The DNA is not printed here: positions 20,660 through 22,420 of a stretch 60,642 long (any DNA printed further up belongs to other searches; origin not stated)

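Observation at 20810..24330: CCAEP-tail radical SAM enzyme + DUF169 + ATP-grasp ligase: compact three-gene cluster of unknown function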

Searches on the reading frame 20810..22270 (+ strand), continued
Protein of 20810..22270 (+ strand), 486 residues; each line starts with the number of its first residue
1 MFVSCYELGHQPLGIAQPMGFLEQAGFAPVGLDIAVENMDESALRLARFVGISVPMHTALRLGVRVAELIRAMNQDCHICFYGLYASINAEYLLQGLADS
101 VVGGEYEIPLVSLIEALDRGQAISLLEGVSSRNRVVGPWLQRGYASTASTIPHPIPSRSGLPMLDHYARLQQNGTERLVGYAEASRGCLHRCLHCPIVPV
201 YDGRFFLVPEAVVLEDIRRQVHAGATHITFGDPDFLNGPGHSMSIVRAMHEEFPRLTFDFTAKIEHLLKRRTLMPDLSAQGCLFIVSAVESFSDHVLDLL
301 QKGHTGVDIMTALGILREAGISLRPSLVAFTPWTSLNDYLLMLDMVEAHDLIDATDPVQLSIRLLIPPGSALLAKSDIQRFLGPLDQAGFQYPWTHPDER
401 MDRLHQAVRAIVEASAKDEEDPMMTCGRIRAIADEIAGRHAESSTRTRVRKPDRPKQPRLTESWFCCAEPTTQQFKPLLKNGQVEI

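Call 86: search_protein_families(library=ncbifam, proteins=[P0233, P0236, P0121, P0130, P0178, P0218, P0243, P0264, P0128], max_evalue=1e-20)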
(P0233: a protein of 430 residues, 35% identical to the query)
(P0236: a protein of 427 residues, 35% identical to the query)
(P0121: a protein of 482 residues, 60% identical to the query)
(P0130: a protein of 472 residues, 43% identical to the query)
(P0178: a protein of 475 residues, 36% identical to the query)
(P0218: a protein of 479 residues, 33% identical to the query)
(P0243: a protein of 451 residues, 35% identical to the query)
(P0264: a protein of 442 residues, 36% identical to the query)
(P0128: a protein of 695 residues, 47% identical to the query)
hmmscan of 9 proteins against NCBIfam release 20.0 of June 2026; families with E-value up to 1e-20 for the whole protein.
P0233 (430 aa): 2 families
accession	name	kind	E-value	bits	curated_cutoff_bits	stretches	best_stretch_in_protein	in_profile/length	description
NF040542.1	rSAM_RCCLKC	equivalog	3.8e-197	655.6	450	1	8-430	2-423/423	arsinothricin biosynthesis radical SAM protein ArsL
NF040546.1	rSAM_CUAEP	equivalog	7e-103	344.8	500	1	8-411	2-397/468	CUAEP/CCAEP-tail radical SAM (seleno)protein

P0236 (427 aa): 3 families
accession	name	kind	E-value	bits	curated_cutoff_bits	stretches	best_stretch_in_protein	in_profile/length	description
NF040542.1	rSAM_RCCLKC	equivalog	6.7e-155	516.4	450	1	6-427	1-423/423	arsinothricin biosynthesis radical SAM protein ArsL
NF040546.1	rSAM_CUAEP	equivalog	1.4e-101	340.5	500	1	6-406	1-395/468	CUAEP/CCAEP-tail radical SAM (seleno)protein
TIGR04367.1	HpnR_B12_rSAM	equivalog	2.3e-25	89.1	650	1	17-335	21-334/490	hopanoid C-3 methylase HpnR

P0121 (482 aa): 2 families
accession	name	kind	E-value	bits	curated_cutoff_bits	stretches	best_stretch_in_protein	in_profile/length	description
NF040546.1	rSAM_CUAEP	equivalog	1.2e-207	690.3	500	1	26-482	1-457/468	CUAEP/CCAEP-tail radical SAM (seleno)protein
NF040542.1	rSAM_RCCLKC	equivalog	8.4e-96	321.7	450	1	26-427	1-409/423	arsinothricin biosynthesis radical SAM protein ArsL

P0130 (472 aa): 2 families
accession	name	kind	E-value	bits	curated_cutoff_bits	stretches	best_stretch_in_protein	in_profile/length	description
NF040546.1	rSAM_CUAEP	equivalog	3.1e-183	609.8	500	1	3-469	1-466/468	CUAEP/CCAEP-tail radical SAM (seleno)protein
NF040542.1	rSAM_RCCLKC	equivalog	9.3e-84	282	450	1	3-411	1-416/423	arsinothricin biosynthesis radical SAM protein ArsL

P0178 (475 aa): 2 families
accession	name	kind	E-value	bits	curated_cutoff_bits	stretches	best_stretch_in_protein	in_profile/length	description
NF040546.1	rSAM_CUAEP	equivalog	5.7e-130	434.1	500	1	3-469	1-466/468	CUAEP/CCAEP-tail radical SAM (seleno)protein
NF040542.1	rSAM_RCCLKC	equivalog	1.6e-68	231.8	450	1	4-404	2-409/423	arsinothricin biosynthesis radical SAM protein ArsL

P0218 (479 aa): 2 families
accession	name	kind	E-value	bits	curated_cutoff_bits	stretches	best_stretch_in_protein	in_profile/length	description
NF040546.1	rSAM_CUAEP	equivalog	2.3e-108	362.9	500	1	4-471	1-465/468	CUAEP/CCAEP-tail radical SAM (seleno)protein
NF040542.1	rSAM_RCCLKC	equivalog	3.2e-99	333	450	1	5-414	2-416/423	arsinothricin biosynthesis radical SAM protein ArsL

P0243 (451 aa): 2 families
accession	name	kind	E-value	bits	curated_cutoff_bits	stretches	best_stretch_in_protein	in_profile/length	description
NF040546.1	rSAM_CUAEP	equivalog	2.1e-99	333.4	500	1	4-450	2-462/468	CUAEP/CCAEP-tail radical SAM (seleno)protein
NF040542.1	rSAM_RCCLKC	equivalog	4.9e-53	180.8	450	1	136-351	148-366/423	arsinothricin biosynthesis radical SAM protein ArsL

P0264 (442 aa): 2 families
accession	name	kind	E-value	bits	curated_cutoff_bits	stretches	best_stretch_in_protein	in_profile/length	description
NF040546.1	rSAM_CUAEP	equivalog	3.6e-95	319.4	500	1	4-437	2-463/468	CUAEP/CCAEP-tail radical SAM (seleno)protein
NF040542.1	rSAM_RCCLKC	equivalog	1.7e-47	162.6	450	1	120-341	142-367/423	arsinothricin biosynthesis radical SAM protein ArsL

P0128 (695 aa): 2 families
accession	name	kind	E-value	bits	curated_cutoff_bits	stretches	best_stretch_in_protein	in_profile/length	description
NF040546.1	rSAM_CUAEP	equivalog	2.3e-187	623.4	500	1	4-471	1-467/468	CUAEP/CCAEP-tail radical SAM (seleno)protein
NF040542.1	rSAM_RCCLKC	equivalog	3.4e-87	293.3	450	1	4-409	1-411/423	arsinothricin biosynthesis radical SAM protein ArsL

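Call 101: predict_structure(alignment_id=A1)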
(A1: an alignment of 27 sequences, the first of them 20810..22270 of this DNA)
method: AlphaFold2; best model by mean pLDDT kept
length: 486 residues; sequences in the alignment: 27
mean_pLDDT: 91.9   pTM: 0.91
mean pLDDT of the five models: 91.9, 91.2, 91.2, 90.7, 89.8
residues with pLDDT >= 90: 413; 70-90: 40; 50-70: 18; < 50: 15
segments of 3 or more residues with pLDDT < 50: 443-446, 481-486
pLDDT, mean of each block of 10 residues (from residue 1): 95 97 96 94 96 96 96 97 95 93 95 96 92 93 55 89 97 95 96 94 93 98 98 97 99 98 98 98 96 97 97 98 95 97 93 92 93 94 93 96 97 90 92 91 50 76 81 85 46
secondary structure, 60 per line:
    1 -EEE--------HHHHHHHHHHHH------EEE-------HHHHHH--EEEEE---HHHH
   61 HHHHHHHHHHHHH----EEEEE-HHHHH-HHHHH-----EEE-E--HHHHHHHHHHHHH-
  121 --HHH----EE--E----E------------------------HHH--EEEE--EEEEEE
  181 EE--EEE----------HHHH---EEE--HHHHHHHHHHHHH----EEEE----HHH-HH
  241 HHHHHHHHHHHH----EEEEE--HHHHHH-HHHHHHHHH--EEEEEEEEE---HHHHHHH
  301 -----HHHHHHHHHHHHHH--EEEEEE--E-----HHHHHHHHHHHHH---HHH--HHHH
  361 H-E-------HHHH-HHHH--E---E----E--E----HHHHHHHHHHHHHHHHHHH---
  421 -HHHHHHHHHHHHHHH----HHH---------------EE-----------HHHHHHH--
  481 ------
elements in order: E2-4 H13-24 E31-33 H41-46 E49-53 H57-73 E78-82 H84-88 H90-94 E100-102 H107-119 E169-172 E175-182 E185-187 H198-201 E205-207 H210-222 E227-230 H239-252 E257-261 H264-269 H271-279 E282-290 H294-300 H306-319 E322-327 H336-348 H357-361 H371-374 H376-379 H399-417 H422-436 H472-478

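Call 104: fold_search(model_id=the predicted structure, library=pdb)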
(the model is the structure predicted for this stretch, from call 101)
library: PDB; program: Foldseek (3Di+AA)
matches with E <= 10: 1544; with E <= 0.001: 56
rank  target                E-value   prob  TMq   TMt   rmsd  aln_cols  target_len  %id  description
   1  5ul4                  5.0e-17  1.00  0.66  0.46   6.5       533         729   16  Structure of Cobalamin-dependent S-adenosylmethionine radical enzyme OxsB with aqua-cobalamin and S-adenosylmethionine b (released 2017-04-19)
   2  5ul3                  7.8e-17  1.00  0.65  0.45   4.9       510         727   17  Structure of Cobalamin-dependent S-adenosylmethionine radical enzyme OxsB with aqua-cobalamin bound (released 2017-04-19)
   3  5ul2                  7.8e-17  1.00  0.64  0.44   5.5       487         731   18  Structure of Apo, SeMet-labeled Cobalamin-dependent S-adenosylmethionine radical enzyme OxsB (released 2017-04-19)
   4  6fd2_A                3.2e-16  1.00  0.65  0.69   5.7       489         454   15  Radical SAM 1,2-diol dehydratase AprD4 in complex with its substrate paromamine (released 2018-01-17)
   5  6wte_A                3.8e-16  1.00  0.57  0.50   7.8       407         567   17  Structure of radical S-adenosylmethionine methyltransferase, TsrM, from Kitasatospora setae with cobalamin and [4Fe-4S (released 2020-12-23)
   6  6wtf_A                8.9e-16  1.00  0.58  0.52   5.7       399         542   18  Structure of radical S-adenosylmethionine methyltransferase, TsrM, from Kitasatospora setae with tryptophan substrate  (released 2020-12-23)
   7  6wte_B                1.3e-15  1.00  0.58  0.53   5.7       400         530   17  Structure of radical S-adenosylmethionine methyltransferase, TsrM, from Kitasatospora setae with cobalamin and [4Fe-4S (released 2020-12-23)
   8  6wtf_B                3.3e-15  1.00  0.58  0.52   5.8       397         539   18  Structure of radical S-adenosylmethionine methyltransferase, TsrM, from Kitasatospora setae with tryptophan substrate  (released 2020-12-23)
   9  6fd2_B                4.1e-15  1.00  0.64  0.68   5.8       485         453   16  Radical SAM 1,2-diol dehydratase AprD4 in complex with its substrate paromamine (released 2018-01-17)
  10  9ccb                  5.8e-15  1.00  0.60  0.69   7.7       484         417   17  X-ray crystal structure of methyl-coenzyme M reductase glutamine methylase (MgmA) from Methanothermobacter marburgensis  (released 2025-01-01)
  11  9n1b                  2.1e-12  1.00  0.64  0.51   6.4       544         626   14  Crystal structure of CysS from Corallococcus sp. CA054B with 5'-deoxyadenosine, methionine, and pantetheinylated 3-metho (released 2026-01-28)
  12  7mjx_A                2.2e-12  1.00  0.52  0.57   4.6       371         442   18  MiaB in the complex with 5'-deoxyadenosine, methionine and RNA (released 2021-09-15)
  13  9n1d                  4.7e-12  1.00  0.62  0.50   7.0       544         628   14  Crystal structure of CysS from Corallococcus sp. CA054B with 5'-deoxyadenosine and methionine bound (released 2026-01-28)
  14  7mjw_A                6.9e-12  1.00  0.52  0.57   4.6       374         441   17  Methylated MiaB in the complex with 5'-deoxyadenosine, methionine and RNA (released 2021-09-15)
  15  9n1c                  7.3e-12  1.00  0.63  0.51   6.3       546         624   14  Crystal structure of CysS from Corallococcus sp. CA054B with 5'-deoxyadenosine, methionine, and pantetheinylated 3-ethox (released 2026-01-28)
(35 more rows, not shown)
